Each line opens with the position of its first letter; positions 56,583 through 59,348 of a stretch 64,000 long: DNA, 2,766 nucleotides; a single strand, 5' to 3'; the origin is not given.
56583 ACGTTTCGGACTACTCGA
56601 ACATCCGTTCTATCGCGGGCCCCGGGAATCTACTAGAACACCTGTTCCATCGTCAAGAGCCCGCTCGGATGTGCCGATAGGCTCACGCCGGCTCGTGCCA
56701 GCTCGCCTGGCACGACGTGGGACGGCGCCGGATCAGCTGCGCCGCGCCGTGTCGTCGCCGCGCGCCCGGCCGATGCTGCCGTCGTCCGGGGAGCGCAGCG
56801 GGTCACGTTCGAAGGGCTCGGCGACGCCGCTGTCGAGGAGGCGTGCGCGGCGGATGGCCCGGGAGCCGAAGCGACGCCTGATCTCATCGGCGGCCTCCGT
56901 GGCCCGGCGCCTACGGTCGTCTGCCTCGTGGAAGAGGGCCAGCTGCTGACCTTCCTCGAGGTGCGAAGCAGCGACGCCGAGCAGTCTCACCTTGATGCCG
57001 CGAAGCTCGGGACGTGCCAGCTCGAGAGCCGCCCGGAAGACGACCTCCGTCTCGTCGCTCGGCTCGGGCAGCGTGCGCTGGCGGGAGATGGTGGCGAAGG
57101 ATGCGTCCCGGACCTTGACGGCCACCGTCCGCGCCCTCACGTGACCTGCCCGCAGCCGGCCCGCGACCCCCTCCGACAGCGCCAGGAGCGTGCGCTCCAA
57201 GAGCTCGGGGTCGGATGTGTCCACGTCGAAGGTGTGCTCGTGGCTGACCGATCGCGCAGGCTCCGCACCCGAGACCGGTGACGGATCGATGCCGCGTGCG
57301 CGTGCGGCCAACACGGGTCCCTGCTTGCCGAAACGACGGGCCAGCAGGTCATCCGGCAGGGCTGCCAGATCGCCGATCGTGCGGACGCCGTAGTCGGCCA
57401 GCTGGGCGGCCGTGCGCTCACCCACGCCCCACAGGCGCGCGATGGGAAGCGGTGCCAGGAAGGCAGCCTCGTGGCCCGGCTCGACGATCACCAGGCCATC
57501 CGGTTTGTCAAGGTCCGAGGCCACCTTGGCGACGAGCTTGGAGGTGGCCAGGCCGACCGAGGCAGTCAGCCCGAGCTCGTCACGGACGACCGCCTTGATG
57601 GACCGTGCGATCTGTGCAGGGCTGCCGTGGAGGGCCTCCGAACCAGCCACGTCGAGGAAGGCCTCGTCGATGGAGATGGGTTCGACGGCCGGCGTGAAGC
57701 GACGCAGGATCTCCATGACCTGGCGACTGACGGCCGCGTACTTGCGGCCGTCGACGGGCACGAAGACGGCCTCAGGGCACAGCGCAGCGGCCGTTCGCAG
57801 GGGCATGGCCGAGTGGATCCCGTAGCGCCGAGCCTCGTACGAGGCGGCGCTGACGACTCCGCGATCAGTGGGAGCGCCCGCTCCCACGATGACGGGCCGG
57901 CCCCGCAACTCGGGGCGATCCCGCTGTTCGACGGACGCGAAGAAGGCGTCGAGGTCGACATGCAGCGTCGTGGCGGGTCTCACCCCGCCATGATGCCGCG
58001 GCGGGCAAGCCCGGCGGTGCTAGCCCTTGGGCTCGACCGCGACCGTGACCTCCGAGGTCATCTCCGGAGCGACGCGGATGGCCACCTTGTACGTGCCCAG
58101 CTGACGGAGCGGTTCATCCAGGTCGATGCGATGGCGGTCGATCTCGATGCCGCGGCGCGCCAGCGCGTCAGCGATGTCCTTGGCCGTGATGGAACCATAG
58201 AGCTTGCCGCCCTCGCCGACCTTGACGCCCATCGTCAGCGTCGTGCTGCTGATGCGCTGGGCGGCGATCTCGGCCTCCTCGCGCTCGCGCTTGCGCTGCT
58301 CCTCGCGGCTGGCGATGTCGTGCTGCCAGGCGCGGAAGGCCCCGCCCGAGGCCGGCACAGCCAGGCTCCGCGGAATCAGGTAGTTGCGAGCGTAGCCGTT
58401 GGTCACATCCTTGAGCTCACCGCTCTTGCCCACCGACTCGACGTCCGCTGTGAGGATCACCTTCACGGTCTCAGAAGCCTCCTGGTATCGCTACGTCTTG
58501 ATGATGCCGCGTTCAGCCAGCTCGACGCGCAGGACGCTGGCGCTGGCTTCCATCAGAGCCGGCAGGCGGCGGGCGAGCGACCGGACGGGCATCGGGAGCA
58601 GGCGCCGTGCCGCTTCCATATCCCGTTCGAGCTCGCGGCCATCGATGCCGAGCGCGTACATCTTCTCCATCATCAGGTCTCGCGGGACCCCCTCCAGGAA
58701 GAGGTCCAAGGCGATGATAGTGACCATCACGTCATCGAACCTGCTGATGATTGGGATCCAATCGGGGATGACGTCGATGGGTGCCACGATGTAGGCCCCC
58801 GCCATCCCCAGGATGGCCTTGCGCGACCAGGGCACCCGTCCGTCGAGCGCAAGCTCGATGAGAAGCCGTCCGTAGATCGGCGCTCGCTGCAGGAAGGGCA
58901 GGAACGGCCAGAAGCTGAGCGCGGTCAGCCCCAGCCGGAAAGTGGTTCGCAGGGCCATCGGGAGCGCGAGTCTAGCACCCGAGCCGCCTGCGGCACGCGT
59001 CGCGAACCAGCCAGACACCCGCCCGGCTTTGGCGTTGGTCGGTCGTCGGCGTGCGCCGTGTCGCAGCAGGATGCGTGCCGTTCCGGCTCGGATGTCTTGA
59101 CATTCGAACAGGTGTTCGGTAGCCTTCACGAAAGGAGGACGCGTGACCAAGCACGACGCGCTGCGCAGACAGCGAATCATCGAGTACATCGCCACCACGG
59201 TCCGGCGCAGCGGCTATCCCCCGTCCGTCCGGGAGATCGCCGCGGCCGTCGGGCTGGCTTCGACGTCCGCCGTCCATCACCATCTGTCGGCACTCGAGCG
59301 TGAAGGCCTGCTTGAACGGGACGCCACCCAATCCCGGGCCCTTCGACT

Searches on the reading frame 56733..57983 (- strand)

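Call 57: search_protein_families(library=pfam, proteins=[window:56733-57983:-], max_evalue=0.01)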
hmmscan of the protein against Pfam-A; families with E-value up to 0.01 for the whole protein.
window:56733-57983:- (416 aa): 5 families
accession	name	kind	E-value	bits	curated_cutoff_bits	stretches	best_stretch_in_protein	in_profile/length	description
PF00817.25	IMS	-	3.8e-53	179.8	23.2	1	9-157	1-148/148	impB/mucB/samB family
PF11799.13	IMS_C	-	6.3e-28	97.8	20.7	1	244-349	2-108/109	impB/mucB/samB family C-terminal domain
PF11798.14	IMS_HHH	-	1.3e-07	31.9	24.4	1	169-200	1-32/32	IMS family HHH motif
PF21999.2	IMS_HHH_1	-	5.9e-06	27.1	27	1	184-233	3-53/53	DNA polymerase-iota, thumb domain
PF10391.15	DNA_pol_lambd_f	-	0.00012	22.3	29.8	1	184-209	6-31/51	Fingers domain of DNA polymerase lambda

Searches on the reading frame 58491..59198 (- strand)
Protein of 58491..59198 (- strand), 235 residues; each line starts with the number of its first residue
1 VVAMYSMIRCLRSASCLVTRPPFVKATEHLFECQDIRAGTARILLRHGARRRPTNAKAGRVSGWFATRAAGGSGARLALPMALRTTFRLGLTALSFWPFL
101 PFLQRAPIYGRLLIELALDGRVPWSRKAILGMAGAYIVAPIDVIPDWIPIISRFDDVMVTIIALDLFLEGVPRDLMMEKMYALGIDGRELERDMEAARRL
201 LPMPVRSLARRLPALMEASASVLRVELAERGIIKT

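Call 57: search_protein_families(library=pfam, proteins=[window:58491-59198:-], max_evalue=0.01)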
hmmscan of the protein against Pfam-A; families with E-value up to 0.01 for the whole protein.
window:58491-59198:- (235 aa): 1 family
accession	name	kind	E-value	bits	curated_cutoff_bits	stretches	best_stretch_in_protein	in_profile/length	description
PF06803.17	DUF1232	-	2.6e-07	30.7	23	1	127-159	2-34/37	Protein of unknown function (DUF1232)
